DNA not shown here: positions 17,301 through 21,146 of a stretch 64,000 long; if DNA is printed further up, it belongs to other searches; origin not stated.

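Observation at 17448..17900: RND efflux pump with a C-terminal DUF805 fusion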

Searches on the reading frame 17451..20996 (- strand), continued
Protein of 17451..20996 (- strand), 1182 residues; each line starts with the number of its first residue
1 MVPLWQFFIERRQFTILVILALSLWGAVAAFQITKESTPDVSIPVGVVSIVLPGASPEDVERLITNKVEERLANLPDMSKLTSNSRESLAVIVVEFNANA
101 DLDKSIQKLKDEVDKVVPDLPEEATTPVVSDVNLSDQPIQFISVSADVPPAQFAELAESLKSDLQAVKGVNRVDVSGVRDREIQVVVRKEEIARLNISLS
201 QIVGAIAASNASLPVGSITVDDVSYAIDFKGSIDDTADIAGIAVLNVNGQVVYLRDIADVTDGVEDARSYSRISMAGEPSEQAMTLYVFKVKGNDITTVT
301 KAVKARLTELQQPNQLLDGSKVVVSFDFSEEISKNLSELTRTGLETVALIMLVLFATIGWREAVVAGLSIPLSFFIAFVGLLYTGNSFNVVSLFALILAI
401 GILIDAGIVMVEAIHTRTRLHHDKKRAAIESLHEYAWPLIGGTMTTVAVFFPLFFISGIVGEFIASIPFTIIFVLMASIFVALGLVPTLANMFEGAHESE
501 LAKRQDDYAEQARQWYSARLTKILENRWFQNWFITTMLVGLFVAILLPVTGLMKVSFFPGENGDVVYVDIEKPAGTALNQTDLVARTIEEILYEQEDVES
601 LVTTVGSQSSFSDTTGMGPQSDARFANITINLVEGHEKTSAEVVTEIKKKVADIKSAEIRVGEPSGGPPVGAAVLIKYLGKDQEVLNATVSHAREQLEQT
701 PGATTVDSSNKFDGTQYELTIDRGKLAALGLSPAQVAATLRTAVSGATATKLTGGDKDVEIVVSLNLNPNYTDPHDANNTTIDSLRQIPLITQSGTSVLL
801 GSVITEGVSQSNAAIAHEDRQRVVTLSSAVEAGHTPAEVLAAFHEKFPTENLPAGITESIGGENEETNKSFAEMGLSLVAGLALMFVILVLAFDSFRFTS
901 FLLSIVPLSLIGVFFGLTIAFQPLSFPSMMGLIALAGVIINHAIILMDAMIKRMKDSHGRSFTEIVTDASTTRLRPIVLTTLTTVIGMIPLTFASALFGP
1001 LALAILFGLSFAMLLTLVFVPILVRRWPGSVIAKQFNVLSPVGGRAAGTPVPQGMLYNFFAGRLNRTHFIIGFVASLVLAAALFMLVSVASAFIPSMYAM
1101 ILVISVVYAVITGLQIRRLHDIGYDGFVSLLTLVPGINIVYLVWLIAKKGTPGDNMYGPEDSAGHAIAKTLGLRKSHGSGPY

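Call 6: find_encoding_contigs(protein=P0010, flank=6000, max_places=3)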
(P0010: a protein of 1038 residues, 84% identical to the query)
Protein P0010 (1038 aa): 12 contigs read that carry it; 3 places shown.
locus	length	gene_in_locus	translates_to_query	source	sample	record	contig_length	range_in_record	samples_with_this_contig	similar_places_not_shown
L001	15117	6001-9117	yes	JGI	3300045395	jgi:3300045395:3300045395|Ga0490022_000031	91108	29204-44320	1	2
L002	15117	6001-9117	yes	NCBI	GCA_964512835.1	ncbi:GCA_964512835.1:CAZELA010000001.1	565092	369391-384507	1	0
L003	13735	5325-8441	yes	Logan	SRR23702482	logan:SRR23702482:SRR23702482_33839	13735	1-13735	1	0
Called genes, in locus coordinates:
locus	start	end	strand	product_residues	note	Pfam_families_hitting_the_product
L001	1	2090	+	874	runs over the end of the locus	PF00690:Cation_ATPase_N, PF00122:E1-E2_ATPase, PF00702:Hydrolase, PF13246:Cation_ATPase, PF00689:Cation_ATPase_C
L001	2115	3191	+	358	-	PF01594:AI-2E_transport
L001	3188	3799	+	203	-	-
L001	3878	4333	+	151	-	PF01047:MarR (weak), PF12802:MarR_2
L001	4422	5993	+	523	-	PF25919:BSH_CusB (faint), PF00364:Biotin_lipoyl (faint), PF25917:BSH_RND (faint), PF25967:RND-MFP_C (faint), PF25989:YknX_C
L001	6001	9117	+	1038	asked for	PF00873:ACR_tran, PF02355:SecD_SecF_C (faint)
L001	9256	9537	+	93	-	-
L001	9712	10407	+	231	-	-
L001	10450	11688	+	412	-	PF02073:Peptidase_M29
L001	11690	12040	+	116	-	PF02152:FolB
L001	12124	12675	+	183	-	PF00300:His_Phos_1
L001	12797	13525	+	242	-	-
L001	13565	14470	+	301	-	PF02729:OTCace_N, PF00185:OTCace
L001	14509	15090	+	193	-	-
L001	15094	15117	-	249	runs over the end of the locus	PF02535:Zip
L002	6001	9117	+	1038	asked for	PF00873:ACR_tran, PF02355:SecD_SecF_C (faint)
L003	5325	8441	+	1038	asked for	PF00873:ACR_tran, PF02355:SecD_SecF_C (faint)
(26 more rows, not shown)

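Call 7: find_encoding_contigs(protein=P0002, flank=6000, max_places=2)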
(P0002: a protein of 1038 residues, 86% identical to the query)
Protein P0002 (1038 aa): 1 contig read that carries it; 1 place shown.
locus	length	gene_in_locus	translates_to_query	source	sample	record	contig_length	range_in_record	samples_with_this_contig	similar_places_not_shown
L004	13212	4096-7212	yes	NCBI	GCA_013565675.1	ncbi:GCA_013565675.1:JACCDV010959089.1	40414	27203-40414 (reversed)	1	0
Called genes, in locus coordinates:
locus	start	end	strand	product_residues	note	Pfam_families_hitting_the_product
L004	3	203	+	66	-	?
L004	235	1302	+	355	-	PF01594:AI-2E_transport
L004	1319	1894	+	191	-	-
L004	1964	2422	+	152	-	PF12802:MarR_2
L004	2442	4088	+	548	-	PF25919:BSH_CusB (faint), PF25917:BSH_RND (weak), PF25967:RND-MFP_C (faint)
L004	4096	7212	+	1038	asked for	PF00873:ACR_tran, PF03176:MMPL (faint), PF02355:SecD_SecF_C (faint)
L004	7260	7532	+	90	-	-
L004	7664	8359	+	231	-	-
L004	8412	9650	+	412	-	PF02073:Peptidase_M29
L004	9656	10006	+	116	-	PF02152:FolB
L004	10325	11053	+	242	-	-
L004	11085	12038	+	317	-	PF02729:OTCace_N, PF00185:OTCace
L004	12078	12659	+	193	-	-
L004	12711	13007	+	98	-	PF01475:FUR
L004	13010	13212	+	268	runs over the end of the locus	PF02535:Zip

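Call 8: find_encoding_contigs(protein=P0022, flank=6000, max_places=3)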
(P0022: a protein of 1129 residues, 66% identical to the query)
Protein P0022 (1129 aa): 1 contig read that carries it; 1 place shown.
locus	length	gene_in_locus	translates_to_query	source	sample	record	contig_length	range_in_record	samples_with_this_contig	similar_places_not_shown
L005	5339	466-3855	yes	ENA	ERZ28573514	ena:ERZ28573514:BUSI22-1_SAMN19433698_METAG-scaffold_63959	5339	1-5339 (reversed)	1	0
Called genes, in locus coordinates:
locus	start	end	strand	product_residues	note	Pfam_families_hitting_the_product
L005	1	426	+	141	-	?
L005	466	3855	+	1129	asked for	PF00873:ACR_tran, PF03176:MMPL (faint), PF02355:SecD_SecF_C (weak), PF05656:DUF805 (weak)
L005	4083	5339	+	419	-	?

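Call 30: find_encoding_contigs(protein=P0119, flank=4000, max_places=3)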
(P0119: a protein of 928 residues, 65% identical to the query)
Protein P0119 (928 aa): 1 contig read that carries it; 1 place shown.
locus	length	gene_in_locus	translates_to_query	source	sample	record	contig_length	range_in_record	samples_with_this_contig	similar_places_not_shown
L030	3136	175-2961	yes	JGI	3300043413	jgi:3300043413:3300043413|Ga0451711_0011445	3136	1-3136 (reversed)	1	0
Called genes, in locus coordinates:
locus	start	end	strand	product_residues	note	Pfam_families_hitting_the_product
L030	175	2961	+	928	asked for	PF00873:ACR_tran, PF05656:DUF805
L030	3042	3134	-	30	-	PF02201:SWIB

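Call 31: find_encoding_contigs(protein=P0015, flank=4000, max_places=2)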
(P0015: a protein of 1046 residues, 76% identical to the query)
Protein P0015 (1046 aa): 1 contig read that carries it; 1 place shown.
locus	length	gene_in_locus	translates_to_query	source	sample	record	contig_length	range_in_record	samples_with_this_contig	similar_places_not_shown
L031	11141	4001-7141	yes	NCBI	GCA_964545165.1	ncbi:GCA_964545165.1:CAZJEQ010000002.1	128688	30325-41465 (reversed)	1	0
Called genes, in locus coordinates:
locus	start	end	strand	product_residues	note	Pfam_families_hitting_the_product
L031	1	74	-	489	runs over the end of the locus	-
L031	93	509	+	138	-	PF01475:FUR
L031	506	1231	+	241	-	PF02535:Zip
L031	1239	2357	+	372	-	PF07907:YibE_F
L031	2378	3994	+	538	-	PF25919:BSH_CusB (faint), PF00364:Biotin_lipoyl (faint), PF25917:BSH_RND (weak), PF25989:YknX_C (faint)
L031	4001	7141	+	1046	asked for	PF00873:ACR_tran, PF02355:SecD_SecF_C (weak)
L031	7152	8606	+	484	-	PF01336:tRNA_anti-codon, PF00152:tRNA-synt_2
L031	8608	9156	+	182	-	PF01625:PMSR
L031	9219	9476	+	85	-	-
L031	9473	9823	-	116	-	PF00856:SET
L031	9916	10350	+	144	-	PF06262:Zincin_1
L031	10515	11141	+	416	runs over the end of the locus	PF00579:tRNA-synt_1b, PF22421:SYY_C-terminal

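Call 32: find_encoding_contigs(protein=P0025, flank=4000, max_places=2)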
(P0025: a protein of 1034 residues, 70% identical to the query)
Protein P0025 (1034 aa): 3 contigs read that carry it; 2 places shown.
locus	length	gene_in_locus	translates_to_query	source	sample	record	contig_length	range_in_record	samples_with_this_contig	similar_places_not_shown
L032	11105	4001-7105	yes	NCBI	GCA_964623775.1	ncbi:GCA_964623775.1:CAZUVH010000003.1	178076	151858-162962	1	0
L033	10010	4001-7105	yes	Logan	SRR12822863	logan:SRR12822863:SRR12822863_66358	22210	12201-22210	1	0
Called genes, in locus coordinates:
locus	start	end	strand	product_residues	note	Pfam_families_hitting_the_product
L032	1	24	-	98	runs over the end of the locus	-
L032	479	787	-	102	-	-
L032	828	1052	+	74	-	-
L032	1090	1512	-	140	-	PF00072:Response_reg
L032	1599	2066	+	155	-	PF00293:NUDIX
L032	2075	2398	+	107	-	PF04014:MazE_antitoxin (weak)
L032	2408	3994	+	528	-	PF25919:BSH_CusB (faint), PF00364:Biotin_lipoyl (faint), PF25917:BSH_RND (weak), PF25881:HH_YBHG (weak), PF25967:RND-MFP_C (weak), PF25975:CzcB_C (faint), PF25989:YknX_C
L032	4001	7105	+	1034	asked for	PF00873:ACR_tran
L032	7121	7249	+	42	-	-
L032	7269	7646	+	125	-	PF02482:Ribosomal_S30AE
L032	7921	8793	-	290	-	PF00551:Formyl_trans_N, PF02911:Formyl_trans_C (faint)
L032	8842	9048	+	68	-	-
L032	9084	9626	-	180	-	PF01327:Pep_deformylase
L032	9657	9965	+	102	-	-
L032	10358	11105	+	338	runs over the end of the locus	PF06723:MreB_Mbl, PF00022:Actin, PF00012:HSP70, PF14450:FtsA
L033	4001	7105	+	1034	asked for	PF00873:ACR_tran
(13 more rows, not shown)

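Call 37: list_cluster_members(proteins=[P0001, P0122, P0022, P0119, P0125, P0132])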
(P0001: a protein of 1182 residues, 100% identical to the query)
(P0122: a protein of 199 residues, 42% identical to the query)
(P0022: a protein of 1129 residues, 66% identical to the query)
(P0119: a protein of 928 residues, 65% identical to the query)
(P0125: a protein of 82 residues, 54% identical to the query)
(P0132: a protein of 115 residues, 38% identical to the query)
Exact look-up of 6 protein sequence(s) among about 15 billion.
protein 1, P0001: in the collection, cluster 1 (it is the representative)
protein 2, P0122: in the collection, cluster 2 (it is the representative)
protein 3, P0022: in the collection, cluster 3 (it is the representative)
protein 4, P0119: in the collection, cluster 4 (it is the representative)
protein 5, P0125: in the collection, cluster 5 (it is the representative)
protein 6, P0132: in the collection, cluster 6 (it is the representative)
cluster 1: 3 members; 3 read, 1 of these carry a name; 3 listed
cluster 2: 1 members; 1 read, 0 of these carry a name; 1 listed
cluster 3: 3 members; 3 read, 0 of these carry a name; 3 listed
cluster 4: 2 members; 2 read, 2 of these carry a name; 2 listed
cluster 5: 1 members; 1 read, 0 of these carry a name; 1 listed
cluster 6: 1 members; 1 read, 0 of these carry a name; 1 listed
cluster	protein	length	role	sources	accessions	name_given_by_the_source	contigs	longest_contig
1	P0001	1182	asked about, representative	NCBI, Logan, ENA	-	-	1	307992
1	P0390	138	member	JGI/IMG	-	multidrug efflux pump subunit AcrB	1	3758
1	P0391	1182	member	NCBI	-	-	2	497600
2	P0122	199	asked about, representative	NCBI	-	-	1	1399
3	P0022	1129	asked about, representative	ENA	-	-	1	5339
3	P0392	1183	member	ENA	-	-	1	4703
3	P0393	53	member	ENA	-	-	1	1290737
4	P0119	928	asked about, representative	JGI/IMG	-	multidrug efflux pump subunit AcrB/uncharacterized membrane protein YhaH (DUF805 family)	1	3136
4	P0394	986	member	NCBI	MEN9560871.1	MAG: hypothetical protein RIQ56_144, partial [Candidatus Parcubacteria bacterium]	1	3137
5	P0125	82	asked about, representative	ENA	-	-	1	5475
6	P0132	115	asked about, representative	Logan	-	-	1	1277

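Call 39: find_encoding_contigs(protein=P0391, flank=6000, max_places=3)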
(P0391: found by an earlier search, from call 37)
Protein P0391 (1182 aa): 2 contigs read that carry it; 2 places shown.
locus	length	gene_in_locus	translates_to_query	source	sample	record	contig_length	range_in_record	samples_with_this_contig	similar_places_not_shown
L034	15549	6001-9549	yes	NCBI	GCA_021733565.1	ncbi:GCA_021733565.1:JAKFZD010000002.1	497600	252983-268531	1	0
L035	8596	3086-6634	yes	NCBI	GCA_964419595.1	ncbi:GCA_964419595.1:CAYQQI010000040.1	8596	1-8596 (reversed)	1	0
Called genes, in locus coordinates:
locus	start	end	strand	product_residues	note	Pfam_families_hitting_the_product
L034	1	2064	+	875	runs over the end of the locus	PF00690:Cation_ATPase_N, PF00122:E1-E2_ATPase, PF00702:Hydrolase, PF13246:Cation_ATPase, PF08282:Hydrolase_3 (faint), PF00689:Cation_ATPase_C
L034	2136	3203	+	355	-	PF01594:AI-2E_transport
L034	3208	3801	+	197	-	-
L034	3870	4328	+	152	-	PF12802:MarR_2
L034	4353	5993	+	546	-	PF25919:BSH_CusB (faint), PF25917:BSH_RND (faint), PF25989:YknX_C (weak)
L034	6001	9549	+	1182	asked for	PF00873:ACR_tran, PF02355:SecD_SecF_C (faint), PF05656:DUF805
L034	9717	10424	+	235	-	-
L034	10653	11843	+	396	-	PF02073:Peptidase_M29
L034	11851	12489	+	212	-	PF00300:His_Phos_1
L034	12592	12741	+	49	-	PF18919:DUF5670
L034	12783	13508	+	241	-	-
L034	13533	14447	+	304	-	PF02729:OTCace_N, PF00185:OTCace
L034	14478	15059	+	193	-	-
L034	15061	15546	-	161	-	-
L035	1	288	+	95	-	?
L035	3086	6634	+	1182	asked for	PF00873:ACR_tran, PF02355:SecD_SecF_C (faint), PF05656:DUF805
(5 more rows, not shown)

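Call 42: search_protein_families(library=pfam, proteins=[L001:9256-9534:+, L004:7260-7529:+], max_evalue=0.1)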
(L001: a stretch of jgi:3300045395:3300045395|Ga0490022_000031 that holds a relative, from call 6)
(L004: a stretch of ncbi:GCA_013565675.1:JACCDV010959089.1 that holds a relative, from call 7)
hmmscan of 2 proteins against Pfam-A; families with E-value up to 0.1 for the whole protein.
L001:9256-9534:+ (93 aa): 0 families

L004:7260-7529:+ (90 aa): 1 family
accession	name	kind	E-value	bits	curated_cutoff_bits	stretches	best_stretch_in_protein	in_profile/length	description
PF00543.27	P-II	-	0.072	13.9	25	0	1-74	1-78/102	Nitrogen regulatory protein P-II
